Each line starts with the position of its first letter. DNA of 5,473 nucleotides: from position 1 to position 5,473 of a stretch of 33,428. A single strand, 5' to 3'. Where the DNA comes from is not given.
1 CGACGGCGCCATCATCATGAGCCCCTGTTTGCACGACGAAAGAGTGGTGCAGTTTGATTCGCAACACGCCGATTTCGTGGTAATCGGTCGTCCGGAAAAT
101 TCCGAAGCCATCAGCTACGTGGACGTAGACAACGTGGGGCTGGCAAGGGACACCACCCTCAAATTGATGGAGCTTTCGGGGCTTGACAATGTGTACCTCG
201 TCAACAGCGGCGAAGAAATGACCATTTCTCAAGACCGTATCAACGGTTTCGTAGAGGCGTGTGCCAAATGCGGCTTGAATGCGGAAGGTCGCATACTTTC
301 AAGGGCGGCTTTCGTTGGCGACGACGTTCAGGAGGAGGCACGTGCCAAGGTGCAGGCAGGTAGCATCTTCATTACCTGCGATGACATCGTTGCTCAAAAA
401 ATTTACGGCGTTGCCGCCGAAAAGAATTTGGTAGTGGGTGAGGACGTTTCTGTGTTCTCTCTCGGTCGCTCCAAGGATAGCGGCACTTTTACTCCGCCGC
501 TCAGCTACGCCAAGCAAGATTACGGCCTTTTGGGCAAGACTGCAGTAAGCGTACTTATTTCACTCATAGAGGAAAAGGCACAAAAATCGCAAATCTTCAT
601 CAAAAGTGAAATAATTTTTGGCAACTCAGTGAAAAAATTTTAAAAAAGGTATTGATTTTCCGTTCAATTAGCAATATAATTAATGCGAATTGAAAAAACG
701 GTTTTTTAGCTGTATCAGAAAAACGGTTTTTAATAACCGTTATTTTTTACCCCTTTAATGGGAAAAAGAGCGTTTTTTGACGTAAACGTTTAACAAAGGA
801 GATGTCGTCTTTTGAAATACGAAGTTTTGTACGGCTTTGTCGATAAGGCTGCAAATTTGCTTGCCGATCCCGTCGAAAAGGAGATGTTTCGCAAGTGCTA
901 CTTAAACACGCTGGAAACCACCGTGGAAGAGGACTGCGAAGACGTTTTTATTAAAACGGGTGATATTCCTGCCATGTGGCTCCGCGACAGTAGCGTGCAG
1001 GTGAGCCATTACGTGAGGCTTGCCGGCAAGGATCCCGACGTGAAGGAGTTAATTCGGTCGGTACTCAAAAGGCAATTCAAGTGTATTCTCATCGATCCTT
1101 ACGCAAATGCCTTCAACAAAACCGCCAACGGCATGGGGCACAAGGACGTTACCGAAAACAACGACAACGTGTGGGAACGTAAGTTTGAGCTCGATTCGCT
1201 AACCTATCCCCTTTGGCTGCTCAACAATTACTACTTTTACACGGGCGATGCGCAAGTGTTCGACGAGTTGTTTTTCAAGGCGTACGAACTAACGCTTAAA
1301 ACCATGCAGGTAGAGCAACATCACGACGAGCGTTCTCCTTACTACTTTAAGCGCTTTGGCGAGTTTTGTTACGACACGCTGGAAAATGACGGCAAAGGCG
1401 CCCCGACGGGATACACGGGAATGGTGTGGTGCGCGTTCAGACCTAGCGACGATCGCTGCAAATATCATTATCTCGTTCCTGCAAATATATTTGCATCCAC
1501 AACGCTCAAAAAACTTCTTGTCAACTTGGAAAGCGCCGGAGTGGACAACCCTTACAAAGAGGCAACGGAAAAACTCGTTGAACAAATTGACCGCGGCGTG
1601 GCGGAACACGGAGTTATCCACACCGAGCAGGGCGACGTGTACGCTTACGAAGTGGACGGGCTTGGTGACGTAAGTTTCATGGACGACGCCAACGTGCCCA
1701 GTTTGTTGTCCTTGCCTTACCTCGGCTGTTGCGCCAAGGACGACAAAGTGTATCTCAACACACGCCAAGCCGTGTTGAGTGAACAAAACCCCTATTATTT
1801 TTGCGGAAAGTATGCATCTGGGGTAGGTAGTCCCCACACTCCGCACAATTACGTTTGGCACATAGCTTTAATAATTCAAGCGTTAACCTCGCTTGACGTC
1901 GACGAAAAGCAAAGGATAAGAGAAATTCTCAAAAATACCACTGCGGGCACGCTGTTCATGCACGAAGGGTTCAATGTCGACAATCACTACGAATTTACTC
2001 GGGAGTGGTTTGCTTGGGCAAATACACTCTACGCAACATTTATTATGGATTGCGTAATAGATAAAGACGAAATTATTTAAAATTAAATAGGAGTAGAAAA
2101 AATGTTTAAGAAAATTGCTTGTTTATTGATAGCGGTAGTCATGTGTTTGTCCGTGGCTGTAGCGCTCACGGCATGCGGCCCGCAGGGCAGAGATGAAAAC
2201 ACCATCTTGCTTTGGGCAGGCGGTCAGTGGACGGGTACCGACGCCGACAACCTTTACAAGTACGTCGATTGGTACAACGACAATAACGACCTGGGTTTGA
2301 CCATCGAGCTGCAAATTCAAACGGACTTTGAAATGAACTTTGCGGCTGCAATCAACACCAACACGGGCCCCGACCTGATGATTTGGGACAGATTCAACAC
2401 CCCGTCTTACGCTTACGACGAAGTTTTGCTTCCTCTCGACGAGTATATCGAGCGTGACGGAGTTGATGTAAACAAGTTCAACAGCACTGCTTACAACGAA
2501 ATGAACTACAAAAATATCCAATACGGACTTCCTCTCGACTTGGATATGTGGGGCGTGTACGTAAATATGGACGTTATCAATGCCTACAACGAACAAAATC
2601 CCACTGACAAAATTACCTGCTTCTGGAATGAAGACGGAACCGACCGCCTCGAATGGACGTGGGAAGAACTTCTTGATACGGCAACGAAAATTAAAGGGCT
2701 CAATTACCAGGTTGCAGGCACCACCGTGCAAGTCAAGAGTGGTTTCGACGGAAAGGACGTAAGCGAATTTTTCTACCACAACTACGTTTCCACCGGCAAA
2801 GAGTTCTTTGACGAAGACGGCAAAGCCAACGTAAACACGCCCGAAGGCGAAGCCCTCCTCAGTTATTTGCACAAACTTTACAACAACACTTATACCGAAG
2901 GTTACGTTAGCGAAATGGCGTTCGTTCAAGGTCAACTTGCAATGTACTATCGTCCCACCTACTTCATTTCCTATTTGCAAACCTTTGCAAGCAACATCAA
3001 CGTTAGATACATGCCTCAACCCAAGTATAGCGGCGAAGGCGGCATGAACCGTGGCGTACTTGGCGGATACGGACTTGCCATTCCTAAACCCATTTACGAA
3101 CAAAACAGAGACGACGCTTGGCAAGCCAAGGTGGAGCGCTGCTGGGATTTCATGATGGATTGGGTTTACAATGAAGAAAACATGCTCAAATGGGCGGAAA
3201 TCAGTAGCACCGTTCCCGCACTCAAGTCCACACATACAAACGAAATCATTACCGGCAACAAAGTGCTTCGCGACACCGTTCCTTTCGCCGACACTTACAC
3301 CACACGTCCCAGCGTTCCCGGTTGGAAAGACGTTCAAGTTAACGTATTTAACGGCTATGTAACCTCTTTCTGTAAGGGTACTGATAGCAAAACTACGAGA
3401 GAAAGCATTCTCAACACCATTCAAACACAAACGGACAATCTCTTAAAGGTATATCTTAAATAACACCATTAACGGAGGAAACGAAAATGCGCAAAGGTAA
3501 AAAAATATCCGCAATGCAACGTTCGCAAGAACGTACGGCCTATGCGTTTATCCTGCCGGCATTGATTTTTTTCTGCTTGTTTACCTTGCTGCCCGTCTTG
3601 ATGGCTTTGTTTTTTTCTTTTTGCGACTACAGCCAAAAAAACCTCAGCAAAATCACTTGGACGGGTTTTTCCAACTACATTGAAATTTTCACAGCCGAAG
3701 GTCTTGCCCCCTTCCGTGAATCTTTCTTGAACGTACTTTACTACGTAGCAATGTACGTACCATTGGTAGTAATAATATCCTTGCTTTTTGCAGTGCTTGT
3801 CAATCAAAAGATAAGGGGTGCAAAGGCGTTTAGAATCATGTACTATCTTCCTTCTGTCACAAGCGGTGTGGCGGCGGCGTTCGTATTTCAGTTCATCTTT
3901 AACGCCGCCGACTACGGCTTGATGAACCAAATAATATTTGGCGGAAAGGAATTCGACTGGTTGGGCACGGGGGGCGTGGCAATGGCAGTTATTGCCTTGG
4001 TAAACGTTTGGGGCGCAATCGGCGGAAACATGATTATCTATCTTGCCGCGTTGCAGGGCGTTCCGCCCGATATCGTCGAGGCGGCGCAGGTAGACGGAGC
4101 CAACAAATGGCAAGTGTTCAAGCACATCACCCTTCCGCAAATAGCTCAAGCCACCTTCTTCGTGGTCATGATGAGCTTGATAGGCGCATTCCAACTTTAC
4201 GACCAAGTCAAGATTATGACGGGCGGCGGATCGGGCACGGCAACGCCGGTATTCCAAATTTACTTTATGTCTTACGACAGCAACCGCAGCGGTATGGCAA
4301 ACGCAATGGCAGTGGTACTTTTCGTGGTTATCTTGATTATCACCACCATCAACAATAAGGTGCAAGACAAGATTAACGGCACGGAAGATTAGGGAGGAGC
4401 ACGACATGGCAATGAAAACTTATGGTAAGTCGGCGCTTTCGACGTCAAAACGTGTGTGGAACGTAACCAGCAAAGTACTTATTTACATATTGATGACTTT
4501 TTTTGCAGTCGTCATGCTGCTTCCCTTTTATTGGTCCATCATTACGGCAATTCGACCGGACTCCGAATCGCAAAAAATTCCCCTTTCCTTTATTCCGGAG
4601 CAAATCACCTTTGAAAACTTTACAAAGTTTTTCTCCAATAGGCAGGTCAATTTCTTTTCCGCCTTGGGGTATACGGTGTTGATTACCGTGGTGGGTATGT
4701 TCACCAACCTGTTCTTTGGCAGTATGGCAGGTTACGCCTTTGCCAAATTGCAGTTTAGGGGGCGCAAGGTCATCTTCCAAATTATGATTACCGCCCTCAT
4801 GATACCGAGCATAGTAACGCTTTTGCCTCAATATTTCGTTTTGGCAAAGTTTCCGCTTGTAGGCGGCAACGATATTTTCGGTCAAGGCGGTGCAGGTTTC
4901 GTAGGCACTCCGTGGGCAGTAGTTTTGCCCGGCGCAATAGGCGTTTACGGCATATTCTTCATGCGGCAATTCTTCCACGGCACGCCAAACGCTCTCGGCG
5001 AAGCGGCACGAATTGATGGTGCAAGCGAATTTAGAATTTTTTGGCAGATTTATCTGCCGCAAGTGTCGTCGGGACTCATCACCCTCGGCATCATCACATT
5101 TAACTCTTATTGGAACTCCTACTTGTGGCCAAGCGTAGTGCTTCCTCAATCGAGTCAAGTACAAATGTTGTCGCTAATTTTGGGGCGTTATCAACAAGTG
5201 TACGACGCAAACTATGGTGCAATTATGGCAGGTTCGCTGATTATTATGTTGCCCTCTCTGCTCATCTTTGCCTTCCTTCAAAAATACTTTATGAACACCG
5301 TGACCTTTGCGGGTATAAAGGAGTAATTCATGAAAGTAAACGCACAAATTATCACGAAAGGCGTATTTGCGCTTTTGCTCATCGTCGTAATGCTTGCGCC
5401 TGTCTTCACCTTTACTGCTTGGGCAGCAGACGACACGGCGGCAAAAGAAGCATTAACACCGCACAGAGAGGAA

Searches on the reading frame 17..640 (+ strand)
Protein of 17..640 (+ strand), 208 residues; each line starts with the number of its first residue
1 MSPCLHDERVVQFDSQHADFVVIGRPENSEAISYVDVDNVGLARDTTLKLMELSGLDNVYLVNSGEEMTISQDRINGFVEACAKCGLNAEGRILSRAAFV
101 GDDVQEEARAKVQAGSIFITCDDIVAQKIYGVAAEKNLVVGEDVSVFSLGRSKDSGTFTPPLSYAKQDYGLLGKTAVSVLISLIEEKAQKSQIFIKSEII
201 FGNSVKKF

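Call 5: search_protein_families(library=pfam, proteins=[window:17-640:+], max_evalue=0.01)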
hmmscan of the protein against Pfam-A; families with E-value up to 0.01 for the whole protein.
window:17-640:+ (208 aa): 1 family
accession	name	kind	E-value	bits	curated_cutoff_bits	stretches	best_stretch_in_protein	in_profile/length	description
PF13377.12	Peripla_BP_3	-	7e-18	65.7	26.5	1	66-205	21-167/167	Periplasmic binding protein-like domain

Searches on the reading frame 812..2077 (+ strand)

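Call 5: search_protein_families(library=pfam, proteins=[window:812-2077:+], max_evalue=0.01)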
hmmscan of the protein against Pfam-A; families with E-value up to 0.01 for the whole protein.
window:812-2077:+ (422 aa): 1 family
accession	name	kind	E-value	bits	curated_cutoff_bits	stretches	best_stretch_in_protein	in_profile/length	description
PF06824.17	Glyco_hydro_125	-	1.1e-145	486.1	23.4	1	21-412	3-414/414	Metal-independent alpha-mannosidase (GH125)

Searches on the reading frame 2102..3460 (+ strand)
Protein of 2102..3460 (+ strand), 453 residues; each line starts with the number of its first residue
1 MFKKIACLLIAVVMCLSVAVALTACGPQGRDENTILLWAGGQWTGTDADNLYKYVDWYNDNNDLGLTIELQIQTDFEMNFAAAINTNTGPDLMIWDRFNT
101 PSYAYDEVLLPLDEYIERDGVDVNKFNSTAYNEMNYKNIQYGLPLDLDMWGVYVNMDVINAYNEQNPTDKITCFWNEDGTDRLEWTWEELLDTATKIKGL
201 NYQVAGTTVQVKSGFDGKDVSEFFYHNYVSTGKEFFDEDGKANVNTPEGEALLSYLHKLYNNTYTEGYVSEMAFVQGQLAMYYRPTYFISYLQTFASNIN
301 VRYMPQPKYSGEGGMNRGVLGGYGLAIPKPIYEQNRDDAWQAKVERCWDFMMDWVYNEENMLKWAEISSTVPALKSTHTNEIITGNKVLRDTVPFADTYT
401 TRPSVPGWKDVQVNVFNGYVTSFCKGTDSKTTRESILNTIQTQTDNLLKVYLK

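Call 5: search_protein_families(library=pfam, proteins=[window:2102-3460:+], max_evalue=0.01)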
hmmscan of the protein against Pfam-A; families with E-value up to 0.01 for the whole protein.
window:2102-3460:+ (453 aa): 2 families
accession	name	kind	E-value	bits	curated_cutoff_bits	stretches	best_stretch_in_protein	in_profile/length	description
PF13416.11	SBP_bac_8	-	2.5e-17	64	27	1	53-379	1-267/279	Bacterial extracellular solute-binding protein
PF01547.30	SBP_bac_1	-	2.6e-16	61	26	1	74-333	34-289/307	Bacterial extracellular solute-binding protein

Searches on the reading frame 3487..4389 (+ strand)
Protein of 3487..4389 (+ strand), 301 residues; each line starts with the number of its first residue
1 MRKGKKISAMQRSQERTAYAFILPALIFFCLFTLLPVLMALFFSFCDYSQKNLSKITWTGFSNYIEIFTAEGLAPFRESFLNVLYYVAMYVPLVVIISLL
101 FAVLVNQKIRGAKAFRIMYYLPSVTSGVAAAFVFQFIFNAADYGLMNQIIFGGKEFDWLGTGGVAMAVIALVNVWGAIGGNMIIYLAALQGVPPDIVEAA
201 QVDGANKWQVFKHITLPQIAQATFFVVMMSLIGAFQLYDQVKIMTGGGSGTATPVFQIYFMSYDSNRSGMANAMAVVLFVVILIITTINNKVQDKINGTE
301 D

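Call 5: search_protein_families(library=pfam, proteins=[window:3487-4389:+], max_evalue=0.01)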
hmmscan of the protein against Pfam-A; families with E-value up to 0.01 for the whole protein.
window:3487-4389:+ (301 aa): 1 family
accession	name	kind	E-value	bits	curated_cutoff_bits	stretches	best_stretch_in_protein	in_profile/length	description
PF00528.27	BPD_transp_1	-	9.7e-18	65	26.4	1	75-294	14-180/184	Binding-protein-dependent transport system inner membrane component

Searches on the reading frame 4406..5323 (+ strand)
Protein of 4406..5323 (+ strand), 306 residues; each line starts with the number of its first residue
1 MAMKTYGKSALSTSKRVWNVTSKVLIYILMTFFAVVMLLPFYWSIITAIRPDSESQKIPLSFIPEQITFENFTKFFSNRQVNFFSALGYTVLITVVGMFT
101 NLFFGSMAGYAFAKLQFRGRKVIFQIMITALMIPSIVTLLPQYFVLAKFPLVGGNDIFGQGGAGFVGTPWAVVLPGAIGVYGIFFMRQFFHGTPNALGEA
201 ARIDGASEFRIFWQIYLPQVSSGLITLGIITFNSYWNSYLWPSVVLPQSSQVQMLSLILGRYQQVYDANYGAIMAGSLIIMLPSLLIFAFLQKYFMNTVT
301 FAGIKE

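Call 5: search_protein_families(library=pfam, proteins=[window:4406-5323:+], max_evalue=0.01)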
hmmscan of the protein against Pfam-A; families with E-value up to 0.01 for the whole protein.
window:4406-5323:+ (306 aa): 1 family
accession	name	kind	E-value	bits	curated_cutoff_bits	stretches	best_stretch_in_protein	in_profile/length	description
PF00528.27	BPD_transp_1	-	1.7e-19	70.7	26.4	1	104-295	4-178/184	Binding-protein-dependent transport system inner membrane component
